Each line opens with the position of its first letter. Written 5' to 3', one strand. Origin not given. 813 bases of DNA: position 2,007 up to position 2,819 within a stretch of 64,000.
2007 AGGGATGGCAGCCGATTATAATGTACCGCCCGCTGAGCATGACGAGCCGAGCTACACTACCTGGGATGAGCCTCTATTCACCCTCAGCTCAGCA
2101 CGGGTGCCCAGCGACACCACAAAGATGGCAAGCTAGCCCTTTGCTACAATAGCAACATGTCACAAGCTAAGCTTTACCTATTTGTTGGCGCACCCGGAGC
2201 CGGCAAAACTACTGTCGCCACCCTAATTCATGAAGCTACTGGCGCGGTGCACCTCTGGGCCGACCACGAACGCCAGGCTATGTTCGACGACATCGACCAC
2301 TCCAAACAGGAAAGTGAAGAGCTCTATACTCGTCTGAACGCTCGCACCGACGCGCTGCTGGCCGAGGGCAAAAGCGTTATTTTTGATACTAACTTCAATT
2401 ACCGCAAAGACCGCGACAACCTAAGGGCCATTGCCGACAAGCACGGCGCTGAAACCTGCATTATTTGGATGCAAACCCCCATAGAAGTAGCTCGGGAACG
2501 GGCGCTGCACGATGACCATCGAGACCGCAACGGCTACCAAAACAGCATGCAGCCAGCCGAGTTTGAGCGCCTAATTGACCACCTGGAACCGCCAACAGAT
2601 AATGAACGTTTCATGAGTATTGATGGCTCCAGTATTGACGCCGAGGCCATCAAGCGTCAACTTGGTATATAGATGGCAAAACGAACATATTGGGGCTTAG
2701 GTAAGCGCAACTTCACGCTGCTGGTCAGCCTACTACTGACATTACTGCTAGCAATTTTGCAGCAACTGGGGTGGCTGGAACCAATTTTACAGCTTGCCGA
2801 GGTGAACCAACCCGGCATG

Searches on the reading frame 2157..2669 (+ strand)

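Call 98: search_protein_families(library=pfam, proteins=[window:2157-2669:+], max_evalue=0.00001)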
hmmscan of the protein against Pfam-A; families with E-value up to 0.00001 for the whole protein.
window:2157-2669:+ (171 aa): 5 families
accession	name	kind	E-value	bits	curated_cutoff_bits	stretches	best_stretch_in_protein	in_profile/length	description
PF13671.12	AAA_33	-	4.3e-23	82.6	27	1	6-146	1-143/143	AAA domain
PF06414.18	Zeta_toxin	-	5.7e-10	39.4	22.3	1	4-117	16-141/199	Zeta toxin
PF08433.16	KTI12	-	2.8e-08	34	22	1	6-151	3-145/271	Chromatin associated protein KTI12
PF01583.26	APS_kinase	-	2.6e-07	31.2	21.1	1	8-116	6-118/152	Adenylylsulphate kinase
PF13207.12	AAA_17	-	1.3e-06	29.1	27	1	10-125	1-128/136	AAA domain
